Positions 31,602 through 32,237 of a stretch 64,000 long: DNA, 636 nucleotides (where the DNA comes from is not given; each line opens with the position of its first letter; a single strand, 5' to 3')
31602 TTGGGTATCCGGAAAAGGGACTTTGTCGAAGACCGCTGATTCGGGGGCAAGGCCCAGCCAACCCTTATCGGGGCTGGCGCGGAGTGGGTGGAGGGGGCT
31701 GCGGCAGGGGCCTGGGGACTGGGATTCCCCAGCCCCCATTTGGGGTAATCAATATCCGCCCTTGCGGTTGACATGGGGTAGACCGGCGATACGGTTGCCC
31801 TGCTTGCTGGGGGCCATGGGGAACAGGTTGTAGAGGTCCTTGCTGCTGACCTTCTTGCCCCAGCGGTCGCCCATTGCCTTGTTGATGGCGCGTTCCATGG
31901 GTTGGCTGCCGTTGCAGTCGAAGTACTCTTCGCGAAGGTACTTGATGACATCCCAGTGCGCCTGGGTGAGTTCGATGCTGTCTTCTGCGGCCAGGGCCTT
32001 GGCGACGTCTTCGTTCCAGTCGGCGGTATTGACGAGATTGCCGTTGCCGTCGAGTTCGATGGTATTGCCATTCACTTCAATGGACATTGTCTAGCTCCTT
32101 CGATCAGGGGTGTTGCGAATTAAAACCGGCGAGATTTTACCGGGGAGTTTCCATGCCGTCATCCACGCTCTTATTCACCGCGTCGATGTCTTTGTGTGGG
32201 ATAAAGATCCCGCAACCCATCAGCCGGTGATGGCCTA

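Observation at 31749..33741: Orphan Cas6/Cmx6-like protein in a tight operon with a cysteine-less DsrC paralogue and two unknown proteins, divergent from the rDsr cluster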

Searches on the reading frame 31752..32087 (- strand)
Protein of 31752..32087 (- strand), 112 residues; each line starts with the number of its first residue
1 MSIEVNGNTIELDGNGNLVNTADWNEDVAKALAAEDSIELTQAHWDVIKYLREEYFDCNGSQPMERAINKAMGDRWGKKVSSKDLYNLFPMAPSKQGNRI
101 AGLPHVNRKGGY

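Call 3: search_protein_families(library=pfam, proteins=[window:31752-32087:-], max_evalue=1)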
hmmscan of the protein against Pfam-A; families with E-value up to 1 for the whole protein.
window:31752-32087:- (112 aa): 2 families
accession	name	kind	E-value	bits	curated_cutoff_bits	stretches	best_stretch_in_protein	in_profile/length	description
PF04358.19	DsrC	-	6e-33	113.9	24.9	1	4-105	1-102/107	DsrC like protein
PF21738.2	DJR-like_dom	-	0.26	10.9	27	1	6-57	18-69/316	Double jelly roll-like domain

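Call 4: search_protein_families(library=ncbifam, proteins=[window:31752-32087:-], max_evalue=1)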
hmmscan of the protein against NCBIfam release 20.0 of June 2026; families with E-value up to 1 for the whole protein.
window:31752-32087:- (112 aa): 2 families
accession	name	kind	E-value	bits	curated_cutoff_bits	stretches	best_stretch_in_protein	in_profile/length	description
TIGR03342.1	dsrC_tusE_dsvC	subfamily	6.9e-29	100.4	53.5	1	3-105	1-103/108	TusE/DsrC/DsvC family sulfur relay protein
NF008562.0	PRK11508.1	equivalog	1e-23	83.5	191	1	5-105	4-104/109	sulfurtransferase TusE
